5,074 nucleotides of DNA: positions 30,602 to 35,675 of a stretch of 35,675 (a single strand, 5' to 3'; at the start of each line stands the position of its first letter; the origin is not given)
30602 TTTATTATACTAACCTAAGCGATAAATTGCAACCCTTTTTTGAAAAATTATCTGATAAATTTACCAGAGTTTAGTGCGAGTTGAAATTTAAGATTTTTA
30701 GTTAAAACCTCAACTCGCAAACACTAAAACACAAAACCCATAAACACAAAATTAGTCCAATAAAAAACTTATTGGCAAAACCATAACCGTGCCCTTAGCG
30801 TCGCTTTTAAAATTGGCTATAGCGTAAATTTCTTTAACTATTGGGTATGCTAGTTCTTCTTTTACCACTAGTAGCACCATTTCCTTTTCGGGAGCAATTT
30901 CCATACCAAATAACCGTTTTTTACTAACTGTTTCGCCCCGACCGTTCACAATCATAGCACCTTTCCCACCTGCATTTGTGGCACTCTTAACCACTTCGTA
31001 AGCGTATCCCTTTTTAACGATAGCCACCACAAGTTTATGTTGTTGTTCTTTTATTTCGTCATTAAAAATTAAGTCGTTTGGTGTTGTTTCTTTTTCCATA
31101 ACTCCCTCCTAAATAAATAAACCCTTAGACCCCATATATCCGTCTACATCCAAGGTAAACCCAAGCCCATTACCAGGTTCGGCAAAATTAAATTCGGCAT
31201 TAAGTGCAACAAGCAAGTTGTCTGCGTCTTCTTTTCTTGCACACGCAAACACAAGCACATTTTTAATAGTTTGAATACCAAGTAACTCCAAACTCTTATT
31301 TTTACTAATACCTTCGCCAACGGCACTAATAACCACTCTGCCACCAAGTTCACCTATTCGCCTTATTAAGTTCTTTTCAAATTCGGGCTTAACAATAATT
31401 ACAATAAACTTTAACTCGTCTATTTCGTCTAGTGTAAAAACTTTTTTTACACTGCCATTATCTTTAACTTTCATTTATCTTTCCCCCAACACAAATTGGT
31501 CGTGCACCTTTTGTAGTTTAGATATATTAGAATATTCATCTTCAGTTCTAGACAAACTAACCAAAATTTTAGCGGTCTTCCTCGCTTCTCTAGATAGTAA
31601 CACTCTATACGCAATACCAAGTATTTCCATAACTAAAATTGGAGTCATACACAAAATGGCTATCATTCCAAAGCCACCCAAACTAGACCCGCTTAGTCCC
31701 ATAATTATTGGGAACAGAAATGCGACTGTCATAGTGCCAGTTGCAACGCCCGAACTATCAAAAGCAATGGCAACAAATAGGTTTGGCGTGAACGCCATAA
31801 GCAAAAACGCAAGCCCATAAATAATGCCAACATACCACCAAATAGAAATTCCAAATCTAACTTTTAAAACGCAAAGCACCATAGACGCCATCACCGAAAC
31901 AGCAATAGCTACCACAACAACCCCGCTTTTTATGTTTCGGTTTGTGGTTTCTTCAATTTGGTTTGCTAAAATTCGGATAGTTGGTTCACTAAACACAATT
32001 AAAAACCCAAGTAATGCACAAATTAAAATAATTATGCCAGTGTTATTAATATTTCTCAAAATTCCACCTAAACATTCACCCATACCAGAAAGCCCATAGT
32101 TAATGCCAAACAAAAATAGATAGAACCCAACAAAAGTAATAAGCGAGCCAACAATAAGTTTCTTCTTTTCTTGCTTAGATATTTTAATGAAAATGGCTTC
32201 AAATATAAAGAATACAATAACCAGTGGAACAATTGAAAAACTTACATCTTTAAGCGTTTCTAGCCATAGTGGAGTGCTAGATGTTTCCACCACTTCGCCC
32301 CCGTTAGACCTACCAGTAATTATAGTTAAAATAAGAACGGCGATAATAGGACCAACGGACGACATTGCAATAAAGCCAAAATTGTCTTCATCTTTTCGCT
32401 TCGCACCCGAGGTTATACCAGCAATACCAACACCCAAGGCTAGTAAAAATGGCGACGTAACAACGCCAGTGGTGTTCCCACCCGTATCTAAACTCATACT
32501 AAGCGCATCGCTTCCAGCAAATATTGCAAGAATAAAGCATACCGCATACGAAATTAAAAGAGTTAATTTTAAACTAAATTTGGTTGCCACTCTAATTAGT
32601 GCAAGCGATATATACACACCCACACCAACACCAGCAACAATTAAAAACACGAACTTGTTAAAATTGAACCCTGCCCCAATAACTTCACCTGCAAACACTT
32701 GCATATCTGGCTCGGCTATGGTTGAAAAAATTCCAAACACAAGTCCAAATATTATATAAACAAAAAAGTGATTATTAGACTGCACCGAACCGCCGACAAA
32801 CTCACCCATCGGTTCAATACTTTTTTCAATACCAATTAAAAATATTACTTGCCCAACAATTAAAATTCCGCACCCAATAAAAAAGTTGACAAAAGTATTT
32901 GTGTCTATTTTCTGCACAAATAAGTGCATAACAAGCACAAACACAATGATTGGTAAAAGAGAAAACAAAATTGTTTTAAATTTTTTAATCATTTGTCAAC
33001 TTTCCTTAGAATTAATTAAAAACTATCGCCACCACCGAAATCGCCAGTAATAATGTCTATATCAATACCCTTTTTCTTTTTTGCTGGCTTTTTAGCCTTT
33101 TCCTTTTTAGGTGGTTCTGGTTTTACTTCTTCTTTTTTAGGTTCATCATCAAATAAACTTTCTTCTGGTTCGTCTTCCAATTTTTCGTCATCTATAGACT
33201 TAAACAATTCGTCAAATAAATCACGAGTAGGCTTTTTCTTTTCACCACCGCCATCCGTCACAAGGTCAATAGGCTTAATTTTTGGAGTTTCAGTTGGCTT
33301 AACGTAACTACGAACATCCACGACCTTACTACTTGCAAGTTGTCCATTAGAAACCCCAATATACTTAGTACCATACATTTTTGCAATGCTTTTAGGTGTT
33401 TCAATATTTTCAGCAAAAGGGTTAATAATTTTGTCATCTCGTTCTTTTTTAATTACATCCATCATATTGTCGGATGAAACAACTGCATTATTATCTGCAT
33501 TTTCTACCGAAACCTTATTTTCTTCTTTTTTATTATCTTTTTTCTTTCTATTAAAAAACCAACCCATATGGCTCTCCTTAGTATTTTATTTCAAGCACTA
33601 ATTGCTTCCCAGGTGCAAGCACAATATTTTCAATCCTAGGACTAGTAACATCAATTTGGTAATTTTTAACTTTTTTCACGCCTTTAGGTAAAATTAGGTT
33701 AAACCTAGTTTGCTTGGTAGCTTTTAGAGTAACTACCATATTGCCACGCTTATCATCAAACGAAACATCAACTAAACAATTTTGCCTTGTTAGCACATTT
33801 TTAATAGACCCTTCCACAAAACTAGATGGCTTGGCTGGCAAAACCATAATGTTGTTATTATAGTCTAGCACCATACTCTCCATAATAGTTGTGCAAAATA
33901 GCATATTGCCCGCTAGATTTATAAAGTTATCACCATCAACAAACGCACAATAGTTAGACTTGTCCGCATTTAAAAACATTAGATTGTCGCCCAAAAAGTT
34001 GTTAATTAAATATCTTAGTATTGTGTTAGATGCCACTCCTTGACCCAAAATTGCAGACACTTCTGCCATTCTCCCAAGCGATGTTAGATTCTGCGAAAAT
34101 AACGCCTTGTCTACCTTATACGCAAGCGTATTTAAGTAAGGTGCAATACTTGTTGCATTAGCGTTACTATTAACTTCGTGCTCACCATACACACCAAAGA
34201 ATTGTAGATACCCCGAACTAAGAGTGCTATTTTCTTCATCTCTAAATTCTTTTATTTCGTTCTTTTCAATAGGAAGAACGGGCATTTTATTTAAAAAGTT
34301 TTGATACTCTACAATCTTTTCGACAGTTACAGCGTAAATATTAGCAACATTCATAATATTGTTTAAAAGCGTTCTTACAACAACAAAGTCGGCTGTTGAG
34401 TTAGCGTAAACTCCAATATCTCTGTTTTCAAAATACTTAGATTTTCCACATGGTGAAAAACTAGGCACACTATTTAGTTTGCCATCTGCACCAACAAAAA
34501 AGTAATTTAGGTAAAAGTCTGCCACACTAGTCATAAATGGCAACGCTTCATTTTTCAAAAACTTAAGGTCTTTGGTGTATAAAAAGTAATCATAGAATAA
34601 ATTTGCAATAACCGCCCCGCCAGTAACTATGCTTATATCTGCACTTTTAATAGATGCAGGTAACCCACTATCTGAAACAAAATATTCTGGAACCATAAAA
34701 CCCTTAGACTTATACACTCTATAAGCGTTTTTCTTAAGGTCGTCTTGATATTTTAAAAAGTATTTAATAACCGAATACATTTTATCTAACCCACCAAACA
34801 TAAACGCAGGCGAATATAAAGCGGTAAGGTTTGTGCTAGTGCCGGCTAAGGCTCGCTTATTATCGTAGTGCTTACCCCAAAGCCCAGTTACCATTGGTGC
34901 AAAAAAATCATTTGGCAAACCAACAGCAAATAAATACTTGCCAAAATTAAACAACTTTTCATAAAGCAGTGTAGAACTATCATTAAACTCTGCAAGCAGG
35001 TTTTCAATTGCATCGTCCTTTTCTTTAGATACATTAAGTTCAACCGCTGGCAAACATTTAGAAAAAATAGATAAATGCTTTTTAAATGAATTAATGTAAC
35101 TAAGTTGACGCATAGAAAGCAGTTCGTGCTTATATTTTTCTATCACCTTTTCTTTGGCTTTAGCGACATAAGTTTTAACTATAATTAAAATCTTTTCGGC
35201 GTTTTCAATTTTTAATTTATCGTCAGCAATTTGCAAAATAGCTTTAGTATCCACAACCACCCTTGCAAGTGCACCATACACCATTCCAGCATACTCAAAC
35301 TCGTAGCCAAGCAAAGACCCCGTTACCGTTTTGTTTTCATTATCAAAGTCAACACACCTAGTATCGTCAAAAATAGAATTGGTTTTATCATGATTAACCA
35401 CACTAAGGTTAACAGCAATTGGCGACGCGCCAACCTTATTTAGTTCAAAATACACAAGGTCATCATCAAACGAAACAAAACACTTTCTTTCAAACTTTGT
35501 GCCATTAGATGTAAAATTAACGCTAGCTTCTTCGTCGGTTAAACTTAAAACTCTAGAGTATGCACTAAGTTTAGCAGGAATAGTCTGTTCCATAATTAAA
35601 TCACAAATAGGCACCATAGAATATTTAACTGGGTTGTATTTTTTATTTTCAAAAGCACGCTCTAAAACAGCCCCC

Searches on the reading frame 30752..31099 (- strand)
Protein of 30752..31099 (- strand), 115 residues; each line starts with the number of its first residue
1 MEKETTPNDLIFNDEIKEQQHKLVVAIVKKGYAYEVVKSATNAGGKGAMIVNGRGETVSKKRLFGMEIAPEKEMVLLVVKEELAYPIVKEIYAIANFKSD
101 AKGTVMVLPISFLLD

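Call 6: search_protein_families(library=pfam, proteins=[window:30752-31099:-], max_evalue=0.01)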
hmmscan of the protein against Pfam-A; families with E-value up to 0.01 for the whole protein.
window:30752-31099:- (115 aa): 1 family
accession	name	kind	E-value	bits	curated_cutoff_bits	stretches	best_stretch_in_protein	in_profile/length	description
PF00543.27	P-II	-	3.8e-07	30.8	25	1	22-111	2-93/102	Nitrogen regulatory protein P-II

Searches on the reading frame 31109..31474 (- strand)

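Call 6: search_protein_families(library=pfam, proteins=[window:31109-31474:-], max_evalue=0.01)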
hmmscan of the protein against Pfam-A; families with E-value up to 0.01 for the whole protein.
window:31109-31474:- (121 aa): 1 family
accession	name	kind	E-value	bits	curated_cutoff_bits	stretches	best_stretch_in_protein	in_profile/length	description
PF00543.27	P-II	-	0.00015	22.5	25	1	22-110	2-92/102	Nitrogen regulatory protein P-II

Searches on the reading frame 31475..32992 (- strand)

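Call 7: search_protein_families(library=pfam, proteins=[window:31475-32992:-], max_evalue=0.01)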
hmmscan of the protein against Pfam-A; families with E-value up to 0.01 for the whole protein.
window:31475-32992:- (505 aa): 1 family
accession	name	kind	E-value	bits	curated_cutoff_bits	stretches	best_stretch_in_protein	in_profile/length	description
PF07556.16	DUF1538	-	6.1e-99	330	22.6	2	258-460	2-210/211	Protein of unknown function (DUF1538)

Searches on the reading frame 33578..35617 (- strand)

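Call 7: search_protein_families(library=pfam, proteins=[window:33578-35617:-], max_evalue=0.01)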
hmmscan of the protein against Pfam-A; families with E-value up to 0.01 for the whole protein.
window:33578-35617:- (679 aa): 3 families
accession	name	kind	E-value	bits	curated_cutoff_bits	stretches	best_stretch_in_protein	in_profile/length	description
PF22124.2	Glyco_hydro_95_cat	-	1.2e-29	104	27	1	176-580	4-406/408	Glycosyl hydrolase family 95 catalytic domain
PF14498.12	Glyco_hyd_65N_2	-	2.4e-12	47.8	27.7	1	3-148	90-226/234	Glycosyl hydrolase family 65, N-terminal domain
PF21307.2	Glyco_hydro_95_C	-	0.0011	19.8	27.6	1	588-648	5-64/94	Glycoside hydrolase family 95, C-terminal domain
